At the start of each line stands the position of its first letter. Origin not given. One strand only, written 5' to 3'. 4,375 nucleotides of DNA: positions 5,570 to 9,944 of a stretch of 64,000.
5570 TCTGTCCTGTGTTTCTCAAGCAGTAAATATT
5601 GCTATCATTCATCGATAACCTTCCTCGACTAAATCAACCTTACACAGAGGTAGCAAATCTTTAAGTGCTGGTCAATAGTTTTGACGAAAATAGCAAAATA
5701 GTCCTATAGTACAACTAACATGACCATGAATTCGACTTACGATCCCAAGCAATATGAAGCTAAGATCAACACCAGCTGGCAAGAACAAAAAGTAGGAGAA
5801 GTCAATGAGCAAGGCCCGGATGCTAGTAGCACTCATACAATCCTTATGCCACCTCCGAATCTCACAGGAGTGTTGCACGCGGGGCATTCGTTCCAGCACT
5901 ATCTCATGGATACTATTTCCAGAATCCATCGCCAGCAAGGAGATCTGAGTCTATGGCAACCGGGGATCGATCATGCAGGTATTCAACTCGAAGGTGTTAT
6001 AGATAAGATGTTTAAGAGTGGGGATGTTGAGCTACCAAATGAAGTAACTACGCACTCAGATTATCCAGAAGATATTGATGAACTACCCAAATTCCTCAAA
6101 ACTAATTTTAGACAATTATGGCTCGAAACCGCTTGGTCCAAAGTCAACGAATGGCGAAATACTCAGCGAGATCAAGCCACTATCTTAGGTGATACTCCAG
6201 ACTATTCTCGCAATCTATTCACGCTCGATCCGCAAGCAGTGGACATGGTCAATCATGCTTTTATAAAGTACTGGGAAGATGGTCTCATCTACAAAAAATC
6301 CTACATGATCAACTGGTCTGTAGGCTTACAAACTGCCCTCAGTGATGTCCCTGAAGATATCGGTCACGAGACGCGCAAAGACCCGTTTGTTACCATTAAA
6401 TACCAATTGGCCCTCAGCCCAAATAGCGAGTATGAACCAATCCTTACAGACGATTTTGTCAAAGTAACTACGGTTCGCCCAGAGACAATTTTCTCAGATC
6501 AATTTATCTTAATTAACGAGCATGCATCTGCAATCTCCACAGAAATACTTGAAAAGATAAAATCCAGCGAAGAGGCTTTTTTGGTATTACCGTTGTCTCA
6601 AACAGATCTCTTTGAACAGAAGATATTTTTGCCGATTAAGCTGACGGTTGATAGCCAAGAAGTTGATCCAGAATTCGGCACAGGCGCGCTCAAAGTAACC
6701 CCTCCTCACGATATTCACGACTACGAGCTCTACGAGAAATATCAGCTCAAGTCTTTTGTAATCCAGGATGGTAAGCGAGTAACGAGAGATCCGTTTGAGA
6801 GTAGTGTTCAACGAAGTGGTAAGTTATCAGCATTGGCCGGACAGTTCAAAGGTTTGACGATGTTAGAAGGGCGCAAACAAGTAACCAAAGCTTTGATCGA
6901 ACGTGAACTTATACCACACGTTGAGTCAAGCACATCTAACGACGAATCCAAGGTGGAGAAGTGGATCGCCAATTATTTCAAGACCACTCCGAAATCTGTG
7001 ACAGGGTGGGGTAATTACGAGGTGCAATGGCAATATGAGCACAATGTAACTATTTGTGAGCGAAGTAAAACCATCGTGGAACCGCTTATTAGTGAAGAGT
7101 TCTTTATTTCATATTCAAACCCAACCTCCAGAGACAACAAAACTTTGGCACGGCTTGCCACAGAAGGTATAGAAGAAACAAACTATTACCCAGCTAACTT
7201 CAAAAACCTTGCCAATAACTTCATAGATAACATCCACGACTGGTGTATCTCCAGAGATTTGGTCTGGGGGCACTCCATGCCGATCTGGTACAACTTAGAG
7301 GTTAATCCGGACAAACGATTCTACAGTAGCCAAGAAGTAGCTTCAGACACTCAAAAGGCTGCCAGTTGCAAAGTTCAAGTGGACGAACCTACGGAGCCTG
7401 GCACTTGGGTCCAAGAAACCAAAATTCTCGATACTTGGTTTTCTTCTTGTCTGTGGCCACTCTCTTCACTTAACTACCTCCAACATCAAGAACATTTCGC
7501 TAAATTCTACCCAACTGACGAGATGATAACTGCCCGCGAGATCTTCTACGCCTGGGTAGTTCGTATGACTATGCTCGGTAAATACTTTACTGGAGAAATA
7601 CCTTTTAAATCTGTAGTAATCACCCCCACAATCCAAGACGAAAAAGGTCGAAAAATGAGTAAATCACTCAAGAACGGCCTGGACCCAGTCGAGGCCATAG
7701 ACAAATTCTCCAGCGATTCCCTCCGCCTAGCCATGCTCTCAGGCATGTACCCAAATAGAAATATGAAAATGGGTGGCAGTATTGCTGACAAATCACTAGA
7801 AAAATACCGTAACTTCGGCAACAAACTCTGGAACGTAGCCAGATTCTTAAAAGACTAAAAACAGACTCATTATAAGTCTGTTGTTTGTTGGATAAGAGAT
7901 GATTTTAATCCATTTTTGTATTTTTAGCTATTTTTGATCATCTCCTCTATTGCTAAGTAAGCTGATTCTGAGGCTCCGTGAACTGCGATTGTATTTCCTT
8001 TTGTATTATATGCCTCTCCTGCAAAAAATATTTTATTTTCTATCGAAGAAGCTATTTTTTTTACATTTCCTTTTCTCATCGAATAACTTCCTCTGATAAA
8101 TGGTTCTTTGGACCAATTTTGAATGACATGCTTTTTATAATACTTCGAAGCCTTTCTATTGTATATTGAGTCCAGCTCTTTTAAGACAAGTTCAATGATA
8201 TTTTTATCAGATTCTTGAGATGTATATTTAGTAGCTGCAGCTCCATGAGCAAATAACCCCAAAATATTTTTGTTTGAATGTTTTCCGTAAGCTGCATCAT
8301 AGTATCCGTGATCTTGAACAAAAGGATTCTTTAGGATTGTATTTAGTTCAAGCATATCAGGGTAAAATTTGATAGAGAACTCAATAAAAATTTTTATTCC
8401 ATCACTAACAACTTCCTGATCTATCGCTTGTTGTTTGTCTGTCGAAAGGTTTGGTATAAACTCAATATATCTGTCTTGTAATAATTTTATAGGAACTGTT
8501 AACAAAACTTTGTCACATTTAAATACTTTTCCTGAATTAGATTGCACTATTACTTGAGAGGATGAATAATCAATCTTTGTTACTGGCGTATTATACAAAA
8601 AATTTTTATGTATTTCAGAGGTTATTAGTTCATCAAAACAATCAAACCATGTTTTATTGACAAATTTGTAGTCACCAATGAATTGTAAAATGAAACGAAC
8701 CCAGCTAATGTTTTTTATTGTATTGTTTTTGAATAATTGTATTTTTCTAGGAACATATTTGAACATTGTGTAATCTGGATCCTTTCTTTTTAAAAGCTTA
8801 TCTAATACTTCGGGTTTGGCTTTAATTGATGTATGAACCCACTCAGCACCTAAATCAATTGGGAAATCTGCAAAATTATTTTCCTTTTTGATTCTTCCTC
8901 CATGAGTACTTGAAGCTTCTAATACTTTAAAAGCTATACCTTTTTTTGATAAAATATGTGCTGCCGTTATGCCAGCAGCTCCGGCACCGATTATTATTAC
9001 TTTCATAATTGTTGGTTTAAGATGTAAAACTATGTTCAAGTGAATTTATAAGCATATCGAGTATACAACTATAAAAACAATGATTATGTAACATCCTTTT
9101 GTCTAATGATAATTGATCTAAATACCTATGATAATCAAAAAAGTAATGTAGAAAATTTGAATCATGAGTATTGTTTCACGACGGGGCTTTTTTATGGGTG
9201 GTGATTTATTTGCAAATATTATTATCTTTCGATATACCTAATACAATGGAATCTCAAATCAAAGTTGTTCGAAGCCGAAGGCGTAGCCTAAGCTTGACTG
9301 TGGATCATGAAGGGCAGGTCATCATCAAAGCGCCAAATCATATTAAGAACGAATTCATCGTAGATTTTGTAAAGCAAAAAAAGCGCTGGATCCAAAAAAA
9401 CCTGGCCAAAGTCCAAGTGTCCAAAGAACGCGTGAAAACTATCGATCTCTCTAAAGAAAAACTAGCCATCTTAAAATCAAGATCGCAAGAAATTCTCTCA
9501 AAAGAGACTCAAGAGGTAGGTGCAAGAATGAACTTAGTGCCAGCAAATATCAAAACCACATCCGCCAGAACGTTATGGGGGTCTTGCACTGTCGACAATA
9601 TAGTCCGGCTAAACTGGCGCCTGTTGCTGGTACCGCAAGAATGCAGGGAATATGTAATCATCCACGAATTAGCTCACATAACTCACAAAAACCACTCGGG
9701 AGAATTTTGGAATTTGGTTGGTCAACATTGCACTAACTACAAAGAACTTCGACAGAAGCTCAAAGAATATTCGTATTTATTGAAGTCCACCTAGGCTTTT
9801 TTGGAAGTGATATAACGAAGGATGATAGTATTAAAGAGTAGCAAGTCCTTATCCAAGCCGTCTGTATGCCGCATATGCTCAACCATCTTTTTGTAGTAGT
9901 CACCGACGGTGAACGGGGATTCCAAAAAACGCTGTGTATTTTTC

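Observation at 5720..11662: valS is encoded as two separately terminated and initiated pieces 3 kb apart, split exactly at a domain boundary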

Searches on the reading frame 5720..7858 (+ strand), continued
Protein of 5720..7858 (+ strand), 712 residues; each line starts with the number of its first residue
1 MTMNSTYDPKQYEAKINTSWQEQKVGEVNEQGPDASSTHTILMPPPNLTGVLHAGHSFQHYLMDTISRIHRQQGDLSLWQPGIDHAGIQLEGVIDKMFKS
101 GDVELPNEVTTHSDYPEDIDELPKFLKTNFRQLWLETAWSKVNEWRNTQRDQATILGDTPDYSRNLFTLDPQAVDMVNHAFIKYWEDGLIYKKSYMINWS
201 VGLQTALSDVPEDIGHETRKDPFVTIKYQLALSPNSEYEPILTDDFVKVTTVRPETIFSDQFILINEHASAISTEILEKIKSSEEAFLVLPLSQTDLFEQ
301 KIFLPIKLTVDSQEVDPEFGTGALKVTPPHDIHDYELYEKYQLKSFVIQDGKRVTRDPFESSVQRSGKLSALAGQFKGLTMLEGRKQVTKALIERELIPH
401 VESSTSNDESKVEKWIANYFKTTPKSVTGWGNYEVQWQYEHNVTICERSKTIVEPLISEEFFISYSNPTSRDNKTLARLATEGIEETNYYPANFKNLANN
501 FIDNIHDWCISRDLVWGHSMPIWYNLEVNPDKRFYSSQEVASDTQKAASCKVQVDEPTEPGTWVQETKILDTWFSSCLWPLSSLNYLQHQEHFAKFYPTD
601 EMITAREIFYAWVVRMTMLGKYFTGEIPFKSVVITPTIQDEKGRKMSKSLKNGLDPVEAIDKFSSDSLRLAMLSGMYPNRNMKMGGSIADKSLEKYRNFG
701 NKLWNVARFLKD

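Call 55: search_protein_families(library=pfam, proteins=[P0107, P0111, P0098, P0127, P0165, P0128, P0157], max_evalue=0.0001)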
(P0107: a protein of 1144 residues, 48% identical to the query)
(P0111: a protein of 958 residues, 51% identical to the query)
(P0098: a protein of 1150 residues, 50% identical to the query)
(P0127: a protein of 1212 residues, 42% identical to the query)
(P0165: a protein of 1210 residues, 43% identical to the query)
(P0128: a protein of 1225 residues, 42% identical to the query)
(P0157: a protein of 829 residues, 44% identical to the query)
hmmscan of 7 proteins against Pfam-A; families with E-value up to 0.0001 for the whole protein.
P0107 (1144 aa): 6 families
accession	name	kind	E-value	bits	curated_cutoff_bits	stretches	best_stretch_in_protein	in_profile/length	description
PF00133.28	tRNA-synt_1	-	1.1e-79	268.6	22.7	2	16-585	2-318/414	tRNA synthetases class I (I, L, M and V)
PF06821.19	Ser_hydrolase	-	1.2e-18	68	22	2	841-1008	8-170/172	Serine hydrolase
PF00561.26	Abhydrolase_1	-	1.8e-10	41.4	25.8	0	714-755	70-110/245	alpha/beta hydrolase fold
PF09334.17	tRNA-synt_1g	-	8.9e-09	35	20.1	0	1048-1096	307-355/391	tRNA synthetases class I (M)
PF12146.15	Hydrolase_4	-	1.1e-06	28.6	27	0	892-942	74-125/239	Serine aminopeptidase, S33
PF12697.13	Abhydrolase_6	-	4e-05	24.8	26.3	0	830-939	2-107/217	Alpha/beta hydrolase family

P0111 (958 aa): 3 families
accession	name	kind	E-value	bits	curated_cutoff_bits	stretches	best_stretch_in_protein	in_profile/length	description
PF00133.28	tRNA-synt_1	-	3.7e-89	299.8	22.7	1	229-919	2-404/414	tRNA synthetases class I (I, L, M and V)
PF01725.21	Ham1p_like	-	5.1e-13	49.8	22.5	1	40-227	1-168/186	Ham1 family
PF09334.17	tRNA-synt_1g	-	4.9e-12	45.7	20.1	0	731-777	207-248/391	tRNA synthetases class I (M)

P0098 (1150 aa): 7 families
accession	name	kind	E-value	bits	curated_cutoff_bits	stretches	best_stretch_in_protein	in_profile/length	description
PF00133.28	tRNA-synt_1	-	6.1e-82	276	22.7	1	15-843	1-403/414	tRNA synthetases class I (I, L, M and V)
PF08264.19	Anticodon_1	-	4.4e-19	69.2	25.1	1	901-1031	3-139/148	Anticodon-binding domain of tRNA ligase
PF00702.32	Hydrolase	-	5.5e-11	43.6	26.4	1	432-609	4-191/191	haloacid dehalogenase-like hydrolase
PF13419.12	HAD_2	-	2.1e-08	34.9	23.8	1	504-613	64-176/178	Haloacid dehalogenase-like hydrolase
PF10458.14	Val_tRNA-synt_C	-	1.4e-07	32.1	25.9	1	1086-1148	1-63/66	Valyl tRNA synthetase tRNA binding arm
PF09334.17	tRNA-synt_1g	-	1.6e-07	30.9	20.1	0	656-701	206-246/391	tRNA synthetases class I (M)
PF13603.12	tRNA-synt_1_2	-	8.3e-06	25.9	25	1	277-324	85-132/185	Leucyl-tRNA synthetase, editing domain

P0127 (1212 aa): 5 families
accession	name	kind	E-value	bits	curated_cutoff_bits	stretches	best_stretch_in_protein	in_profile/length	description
PF00133.28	tRNA-synt_1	-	2.9e-77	260.6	22.7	3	157-648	101-320/414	tRNA synthetases class I (I, L, M and V)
PF08264.19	Anticodon_1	-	5.1e-18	65.8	25.1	1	952-1089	2-146/148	Anticodon-binding domain of tRNA ligase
PF00293.34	NUDIX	-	1.7e-11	44.7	21.1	1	667-789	4-121/134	NUDIX domain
PF09334.17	tRNA-synt_1g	-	5e-09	35.9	20.1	0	849-897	309-357/391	tRNA synthetases class I (M)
PF10458.14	Val_tRNA-synt_C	-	9.5e-09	35.8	25.9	1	1147-1209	2-64/66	Valyl tRNA synthetase tRNA binding arm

P0165 (1210 aa): 7 families
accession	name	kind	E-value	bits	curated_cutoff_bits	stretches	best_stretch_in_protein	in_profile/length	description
PF00133.28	tRNA-synt_1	-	2.5e-82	277.3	22.7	2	39-791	15-318/414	tRNA synthetases class I (I, L, M and V)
PF13302.13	Acetyltransf_3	-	2.6e-20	74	25.4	1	497-644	1-137/138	Acetyltransferase (GNAT) domain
PF08264.19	Anticodon_1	-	1.2e-16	61.3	25.1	1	955-1084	3-138/148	Anticodon-binding domain of tRNA ligase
PF09334.17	tRNA-synt_1g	-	2.3e-09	36.9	20.1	0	806-908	261-366/391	tRNA synthetases class I (M)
PF00583.31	Acetyltransf_1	-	4.3e-07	30.6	20.7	1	573-644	42-116/116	Acetyltransferase (GNAT) family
PF12746.13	GNAT_acetyltran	-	6.9e-05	23.1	26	0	586-645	180-235/243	GNAT acetyltransferase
PF01921.24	tRNA-synt_1f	-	7.1e-05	22.3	27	0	857-928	270-340/360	tRNA synthetases class I (K)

P0128 (1225 aa): 4 families
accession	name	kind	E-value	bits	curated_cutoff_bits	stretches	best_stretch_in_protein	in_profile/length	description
PF00133.28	tRNA-synt_1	-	5.3e-75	253.2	22.7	3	375-837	103-251/414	tRNA synthetases class I (I, L, M and V)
PF04480.18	DUF559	-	1.1e-23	83.6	20.6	1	897-1001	2-106/109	Protein of unknown function (DUF559)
PF09334.17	tRNA-synt_1g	-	3.4e-09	36.4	20.1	0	799-830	206-238/391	tRNA synthetases class I (M)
PF13419.12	HAD_2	-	8.2e-07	29.7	23.8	1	41-196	2-166/178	Haloacid dehalogenase-like hydrolase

P0157 (829 aa): 3 families
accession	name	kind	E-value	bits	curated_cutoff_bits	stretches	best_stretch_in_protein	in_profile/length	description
PF00133.28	tRNA-synt_1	-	6.1e-86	289.2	22.7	2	179-789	100-412/414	tRNA synthetases class I (I, L, M and V)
PF09334.17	tRNA-synt_1g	-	2.1e-13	50.3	20.1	1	637-790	219-366/391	tRNA synthetases class I (M)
PF01406.26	tRNA-synt_1e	-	1.3e-06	28.5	27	1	733-781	235-283/301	tRNA synthetases class I (C) catalytic domain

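Call 69: search_protein_families(library=ncbifam, proteins=[window:5720-7858:+], max_evalue=0.001)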
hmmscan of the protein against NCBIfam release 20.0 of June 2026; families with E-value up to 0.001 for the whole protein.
window:5720-7858:+ (712 aa): 16 families
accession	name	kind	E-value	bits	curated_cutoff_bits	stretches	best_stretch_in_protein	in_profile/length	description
NF004349.1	PRK05729.1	equivalog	9e-154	513.8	704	1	5-710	2-577/860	valine--tRNA ligase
TIGR00422.1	valS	equivalog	2.1e-139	466.1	612.1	2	433-710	331-587/863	valine--tRNA ligase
NF011492.0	PRK14900.1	equivalog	1.2e-106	357.8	1783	2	441-709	349-592/1044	valine--tRNA ligase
NF009687.0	PRK13208.1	equivalog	1.4e-78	264.9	738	2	436-711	333-595/801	valine--tRNA ligase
TIGR00392.1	ileS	equivalog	1.5e-59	202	621.4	2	274-711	279-673/861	isoleucine--tRNA ligase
NF000540.1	alt_ValS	exception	5.9e-45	153.5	900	2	440-709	367-633/827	valine--tRNA ligase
NF008957.0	PRK12300.1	subfamily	2.2e-29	102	677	1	7-521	4-502/946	leucine--tRNA ligase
NF000257.1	MupA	exception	1.9e-27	95.4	1900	2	438-697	374-637/1024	mupirocin-resistant isoleucine--tRNA ligase MupA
TIGR00396.1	leuS_bact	equivalog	4.2e-23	81.4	548.4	2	148-209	103-164/843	leucine--tRNA ligase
NF000258.1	MupB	exception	6.1e-23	80.6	1900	1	438-692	378-634/1033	mupirocin-resistant isoleucine--tRNA ligase MupB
NF040702.1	ileS_w_GNAT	exception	3.4e-22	78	1999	2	440-702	577-836/1100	isoleucine--tRNA ligase, N-acetyltransferase domain-containing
TIGR00395.1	leuS_arch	equivalog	1.3e-21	76.3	648.5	2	12-286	3-252/938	leucine--tRNA ligase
TIGR00398.1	metG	equivalog_domain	2.7e-13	49.5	336.35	1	630-676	313-358/530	methionine--tRNA ligase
NF008900.0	PRK12267.1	equivalog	3.3e-10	39.1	598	1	569-676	224-330/648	methionine--tRNA ligase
NF001100.0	PRK00133.1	equivalog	0.00013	20.6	587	0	486-674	207-360/676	methionine--tRNA ligase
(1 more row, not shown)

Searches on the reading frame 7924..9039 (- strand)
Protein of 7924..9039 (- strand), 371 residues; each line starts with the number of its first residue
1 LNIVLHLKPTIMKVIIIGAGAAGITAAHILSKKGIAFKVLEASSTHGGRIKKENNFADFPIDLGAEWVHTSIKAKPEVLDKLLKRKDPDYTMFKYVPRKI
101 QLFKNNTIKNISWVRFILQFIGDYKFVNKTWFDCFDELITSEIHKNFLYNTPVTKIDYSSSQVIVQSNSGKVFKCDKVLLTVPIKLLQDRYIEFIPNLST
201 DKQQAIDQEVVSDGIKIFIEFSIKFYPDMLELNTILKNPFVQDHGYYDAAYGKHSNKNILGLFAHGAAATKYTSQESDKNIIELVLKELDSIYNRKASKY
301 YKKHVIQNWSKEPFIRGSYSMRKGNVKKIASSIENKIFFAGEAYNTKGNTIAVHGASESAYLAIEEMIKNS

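Call 5: search_protein_families(library=pfam, proteins=[window:7924-9039:-], max_evalue=0.01)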
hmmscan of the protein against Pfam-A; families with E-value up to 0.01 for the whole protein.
window:7924-9039:- (371 aa): 12 families
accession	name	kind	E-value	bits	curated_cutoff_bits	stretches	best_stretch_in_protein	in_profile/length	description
PF01593.30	Amino_oxidase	-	8.4e-40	137.8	19.8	2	145-363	217-438/443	Flavin containing amine oxidoreductase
PF13450.12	NAD_binding_8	-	2.6e-11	44.1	21.9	1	16-71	1-55/68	NAD(P)-binding Rossmann-like domain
PF03486.20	HI0933_like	-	1e-06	28.9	50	1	13-50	2-39/244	HI0933-like protein Rossmann domain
PF01946.23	Thi4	-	8e-06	25.7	26.2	1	12-49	18-56/235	Thi4 family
PF07992.20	Pyr_redox_2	-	2e-05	24.6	26.1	1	12-180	1-105/291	Pyridine nucleotide-disulphide oxidoreductase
PF01494.25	FAD_binding_3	-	9.4e-05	22.2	22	1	13-45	3-35/349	FAD binding domain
PF13738.12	Pyr_redox_3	-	0.00014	21.7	30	1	15-43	1-30/305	Pyridine nucleotide-disulphide oxidoreductase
PF00890.30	FAD_binding_2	-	0.00043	20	20.4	1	14-48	2-36/414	FAD binding domain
PF01266.30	DAO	-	0.00044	20.3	27.9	1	13-43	1-31/353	FAD dependent oxidoreductase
PF12831.13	FAD_oxidored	-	0.0021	17.8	27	1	14-167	2-128/416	FAD dependent oxidoreductase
PF01134.28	GIDA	-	0.0041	16.7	22.1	1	13-40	1-28/391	Glucose inhibited division protein A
PF05834.18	Lycopene_cycl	-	0.009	15.6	23.4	0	14-45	2-35/380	Lycopene cyclase protein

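Call 68: search_protein_families(library=padloc, proteins=[window:7924-9039:-], max_evalue=0.001)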
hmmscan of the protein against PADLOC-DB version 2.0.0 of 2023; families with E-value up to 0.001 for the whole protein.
window:7924-9039:- (371 aa): 1 family
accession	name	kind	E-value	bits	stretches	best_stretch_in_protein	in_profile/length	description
PDLC01086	C3a186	-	4.1e-12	44.1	1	12-50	1-39/384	"C-3?,4? desaturase"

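Call 69: search_protein_families(library=ncbifam, proteins=[window:7924-9039:-], max_evalue=0.001)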
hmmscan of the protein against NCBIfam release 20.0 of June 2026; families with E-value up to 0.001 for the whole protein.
window:7924-9039:- (371 aa): 42 families (the best 25 are shown)
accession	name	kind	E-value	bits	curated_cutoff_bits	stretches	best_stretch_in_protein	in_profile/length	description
NF005560.0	PRK07233.1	equivalog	1.6e-11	43.7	252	1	12-50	1-39/435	hypothetical protein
NF008845.0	PRK11883.1-5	equivalog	7.9e-10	37.6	560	1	13-65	6-63/468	protoporphyrinogen oxidase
NF005547.0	PRK07208.1-3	equivalog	2.6e-09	36.3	380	1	13-82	6-74/465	hypothetical protein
TIGR03467.1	HpnE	equivalog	4.5e-09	36.1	283.05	1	14-51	1-38/430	hydroxysqualene dehydroxylase HpnE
NF045637.1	carotdesatCrtDProt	equivalog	1.5e-08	33.7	580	1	14-64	1-50/485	1-hydroxycarotenoid 3,4-desaturase CrtD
NF005548.0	PRK07208.1-4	equivalog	4.8e-08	32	389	1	13-85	5-76/488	hypothetical protein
NF008841.0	PRK11883.1-1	equivalog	1.1e-07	31.2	517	1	11-78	3-72/453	protoporphyrinogen oxidase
NF005545.0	PRK07208.1-1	equivalog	1.2e-07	30.4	451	1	12-68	8-64/504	hypothetical protein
TIGR02734.1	crtI_fam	subfamily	1.7e-07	30.4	238.1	1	14-69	1-55/504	phytoene desaturase family protein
NF058655.1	CrtID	equivalog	1.9e-07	30.3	640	1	14-83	1-64/478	bifunctional phytoene desaturase/3,4-desaturase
TIGR00562.1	proto_IX_ox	equivalog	3.7e-07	29.1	97.85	0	13-54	4-47/470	protoporphyrinogen oxidase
NF008843.0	PRK11883.1-3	equivalog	9.1e-07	28.3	406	0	13-65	3-56/424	protoporphyrinogen oxidase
TIGR02733.1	desat_CrtD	equivalog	9.7e-07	27.8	549.7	1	13-50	3-40/492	C-3',4' desaturase CrtD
TIGR00275.1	TIGR00275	subfamily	1.4e-06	27.5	183.8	0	14-50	1-37/401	aminoacetone oxidase family FAD-binding enzyme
TIGR01292.1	TRX_reduct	equivalog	1.5e-06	27.3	343.45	1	13-60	2-48/300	thioredoxin-disulfide reductase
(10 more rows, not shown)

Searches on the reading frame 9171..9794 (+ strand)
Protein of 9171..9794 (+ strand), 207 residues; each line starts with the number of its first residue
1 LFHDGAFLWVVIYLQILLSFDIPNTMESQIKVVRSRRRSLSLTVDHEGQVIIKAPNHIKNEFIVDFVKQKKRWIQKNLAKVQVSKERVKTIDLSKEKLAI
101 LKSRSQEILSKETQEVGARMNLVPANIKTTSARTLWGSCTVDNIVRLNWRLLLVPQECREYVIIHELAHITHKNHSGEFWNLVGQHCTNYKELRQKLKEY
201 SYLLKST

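Call 5: search_protein_families(library=pfam, proteins=[window:9171-9794:+], max_evalue=0.01)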
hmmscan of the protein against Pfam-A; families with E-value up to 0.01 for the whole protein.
window:9171-9794:+ (207 aa): 4 families
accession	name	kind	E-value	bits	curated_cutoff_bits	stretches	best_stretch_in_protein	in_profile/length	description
PF01863.23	YgjP-like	-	1.7e-42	146.2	26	2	98-199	105-206/207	YgjP-like, metallopeptidase domain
PF08325.16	WLM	-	0.00056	20.5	26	1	161-196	85-120/190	WLM domain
PF18894.6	PhageMetallopep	-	0.0076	16.8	23.7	0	87-185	22-110/134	Putative phage metallopeptidase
PF10263.15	SprT-like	-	0.0086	16.4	25.6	0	114-198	19-96/108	SprT-like family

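Call 68: search_protein_families(library=padloc, proteins=[window:9246-9794:+], max_evalue=0.001)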
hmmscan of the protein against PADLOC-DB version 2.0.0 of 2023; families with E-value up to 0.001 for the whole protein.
window:9246-9794:+ (182 aa): 1 family
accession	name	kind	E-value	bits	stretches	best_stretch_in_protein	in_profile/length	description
PDLC03238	MTase_II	-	0.00047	17.3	1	20-91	321-391/428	Type II methyltransferase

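Call 69: search_protein_families(library=ncbifam, proteins=[window:9246-9794:+], max_evalue=0.001)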
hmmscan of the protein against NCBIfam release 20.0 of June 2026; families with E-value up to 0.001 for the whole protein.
window:9246-9794:+ (182 aa): 0 families
